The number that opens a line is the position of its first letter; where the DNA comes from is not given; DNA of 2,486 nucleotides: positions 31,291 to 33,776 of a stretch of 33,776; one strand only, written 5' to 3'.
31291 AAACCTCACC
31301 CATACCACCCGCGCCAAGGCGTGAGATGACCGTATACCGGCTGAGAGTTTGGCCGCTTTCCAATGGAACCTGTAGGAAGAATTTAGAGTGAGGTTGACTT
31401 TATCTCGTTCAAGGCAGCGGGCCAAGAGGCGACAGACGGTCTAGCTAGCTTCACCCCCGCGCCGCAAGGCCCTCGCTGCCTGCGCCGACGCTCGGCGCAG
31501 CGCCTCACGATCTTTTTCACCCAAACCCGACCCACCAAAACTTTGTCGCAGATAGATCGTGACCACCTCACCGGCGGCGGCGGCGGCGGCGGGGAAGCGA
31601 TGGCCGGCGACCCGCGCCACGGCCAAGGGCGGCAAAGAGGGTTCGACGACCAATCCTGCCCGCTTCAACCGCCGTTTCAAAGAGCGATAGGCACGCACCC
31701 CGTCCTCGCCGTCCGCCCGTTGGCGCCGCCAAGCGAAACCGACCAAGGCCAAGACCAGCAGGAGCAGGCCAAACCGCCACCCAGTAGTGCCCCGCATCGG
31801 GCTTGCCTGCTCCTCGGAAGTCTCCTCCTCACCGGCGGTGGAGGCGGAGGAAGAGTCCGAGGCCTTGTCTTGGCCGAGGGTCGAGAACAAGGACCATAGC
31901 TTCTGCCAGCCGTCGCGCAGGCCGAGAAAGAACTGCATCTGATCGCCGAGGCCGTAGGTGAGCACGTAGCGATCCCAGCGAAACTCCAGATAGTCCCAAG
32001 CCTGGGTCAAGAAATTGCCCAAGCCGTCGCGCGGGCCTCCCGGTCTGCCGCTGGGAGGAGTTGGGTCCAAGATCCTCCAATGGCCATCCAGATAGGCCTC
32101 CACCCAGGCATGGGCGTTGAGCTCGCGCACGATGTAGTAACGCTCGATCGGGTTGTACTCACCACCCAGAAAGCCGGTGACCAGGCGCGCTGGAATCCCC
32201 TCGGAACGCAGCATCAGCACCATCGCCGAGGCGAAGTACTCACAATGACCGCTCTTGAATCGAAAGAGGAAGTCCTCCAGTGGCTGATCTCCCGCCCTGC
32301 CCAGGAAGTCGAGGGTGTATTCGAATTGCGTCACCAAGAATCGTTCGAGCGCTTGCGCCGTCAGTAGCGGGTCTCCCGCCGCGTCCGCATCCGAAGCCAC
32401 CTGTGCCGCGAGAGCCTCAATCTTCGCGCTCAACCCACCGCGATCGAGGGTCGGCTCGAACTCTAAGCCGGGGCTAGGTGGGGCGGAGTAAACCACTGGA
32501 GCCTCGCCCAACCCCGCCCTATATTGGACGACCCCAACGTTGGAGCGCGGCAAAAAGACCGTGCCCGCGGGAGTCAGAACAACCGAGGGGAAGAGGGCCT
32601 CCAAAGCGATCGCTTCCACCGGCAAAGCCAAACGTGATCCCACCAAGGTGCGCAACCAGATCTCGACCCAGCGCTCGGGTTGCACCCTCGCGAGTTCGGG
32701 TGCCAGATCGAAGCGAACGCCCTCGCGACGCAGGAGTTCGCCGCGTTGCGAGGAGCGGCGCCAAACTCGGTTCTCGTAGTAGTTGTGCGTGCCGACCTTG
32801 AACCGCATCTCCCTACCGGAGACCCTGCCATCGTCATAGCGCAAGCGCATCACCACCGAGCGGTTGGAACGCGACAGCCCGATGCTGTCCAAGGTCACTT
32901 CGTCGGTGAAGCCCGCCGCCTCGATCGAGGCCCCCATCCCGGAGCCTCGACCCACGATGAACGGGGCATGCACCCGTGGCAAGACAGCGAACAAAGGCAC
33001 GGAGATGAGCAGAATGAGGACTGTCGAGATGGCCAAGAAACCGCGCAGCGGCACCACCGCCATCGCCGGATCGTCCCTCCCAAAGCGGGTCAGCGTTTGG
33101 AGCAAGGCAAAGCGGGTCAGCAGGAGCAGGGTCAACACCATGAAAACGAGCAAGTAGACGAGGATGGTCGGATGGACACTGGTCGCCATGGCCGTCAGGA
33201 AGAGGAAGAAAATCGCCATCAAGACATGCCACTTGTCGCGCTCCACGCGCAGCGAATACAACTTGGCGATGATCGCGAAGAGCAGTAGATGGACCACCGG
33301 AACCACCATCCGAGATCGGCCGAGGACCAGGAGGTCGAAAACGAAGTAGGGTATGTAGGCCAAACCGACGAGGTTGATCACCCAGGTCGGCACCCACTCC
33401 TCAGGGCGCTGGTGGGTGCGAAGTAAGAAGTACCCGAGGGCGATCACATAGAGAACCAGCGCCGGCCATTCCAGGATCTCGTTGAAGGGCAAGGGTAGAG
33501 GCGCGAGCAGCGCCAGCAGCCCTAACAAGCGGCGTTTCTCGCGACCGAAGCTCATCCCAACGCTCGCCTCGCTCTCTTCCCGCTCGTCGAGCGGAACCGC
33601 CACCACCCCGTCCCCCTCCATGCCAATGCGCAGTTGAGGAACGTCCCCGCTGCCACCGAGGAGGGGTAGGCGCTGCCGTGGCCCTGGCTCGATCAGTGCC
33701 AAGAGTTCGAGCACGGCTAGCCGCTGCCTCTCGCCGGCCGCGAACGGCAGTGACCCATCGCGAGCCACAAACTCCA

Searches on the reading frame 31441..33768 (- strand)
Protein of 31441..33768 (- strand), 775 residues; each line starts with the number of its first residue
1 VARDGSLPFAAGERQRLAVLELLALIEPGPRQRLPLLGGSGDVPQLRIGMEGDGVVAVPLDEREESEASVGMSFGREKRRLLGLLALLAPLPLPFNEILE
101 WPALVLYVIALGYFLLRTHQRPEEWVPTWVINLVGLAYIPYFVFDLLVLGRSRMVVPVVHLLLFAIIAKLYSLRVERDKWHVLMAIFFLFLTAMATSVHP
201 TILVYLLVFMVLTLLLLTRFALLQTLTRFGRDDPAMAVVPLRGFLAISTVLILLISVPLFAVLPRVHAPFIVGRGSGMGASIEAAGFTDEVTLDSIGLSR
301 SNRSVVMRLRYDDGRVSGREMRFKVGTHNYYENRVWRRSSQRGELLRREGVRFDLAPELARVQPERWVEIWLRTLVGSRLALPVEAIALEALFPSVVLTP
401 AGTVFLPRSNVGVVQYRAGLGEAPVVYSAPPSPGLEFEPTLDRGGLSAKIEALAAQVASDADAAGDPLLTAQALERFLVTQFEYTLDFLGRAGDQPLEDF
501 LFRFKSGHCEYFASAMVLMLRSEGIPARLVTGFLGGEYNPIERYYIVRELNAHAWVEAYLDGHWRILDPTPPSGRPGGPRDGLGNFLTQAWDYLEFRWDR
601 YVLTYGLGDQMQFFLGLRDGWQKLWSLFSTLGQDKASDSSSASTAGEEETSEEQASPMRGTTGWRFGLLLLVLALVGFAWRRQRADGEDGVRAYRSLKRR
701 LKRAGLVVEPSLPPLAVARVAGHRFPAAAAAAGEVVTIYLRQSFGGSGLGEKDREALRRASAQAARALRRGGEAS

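Call 6: search_protein_families(library=pfam, proteins=[window:31441-33768:-], max_evalue=0.01)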
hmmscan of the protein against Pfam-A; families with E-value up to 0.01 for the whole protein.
window:31441-33768:- (775 aa): 4 families
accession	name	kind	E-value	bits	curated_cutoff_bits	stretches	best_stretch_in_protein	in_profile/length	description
PF11992.13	TgpA_N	-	2.8e-23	82.9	30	1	87-418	6-324/333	TgpA N-terminal domain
PF01841.26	Transglut_core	-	1.5e-22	80.4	23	1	462-569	9-108/108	Transglutaminase-like superfamily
PF13559.11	DUF4129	-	5.2e-09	36.5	24.8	1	693-760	1-67/69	Domain of unknown function (DUF4129)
PF13471.12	Transglut_core3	-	0.00022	21.5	26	1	508-558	57-97/117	Transglutaminase-like superfamily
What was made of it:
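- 31441..33768 (-): Not part of the system: TgpA-like transglutaminase, last gene of a MoxR-DUF58-TgpA operon. Call 6.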

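Call 7: search_protein_families(library=ncbifam, proteins=[window:31441-33768:-], max_evalue=0.01)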
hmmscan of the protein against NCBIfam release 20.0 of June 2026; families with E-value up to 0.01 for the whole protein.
window:31441-33768:- (775 aa): 0 families
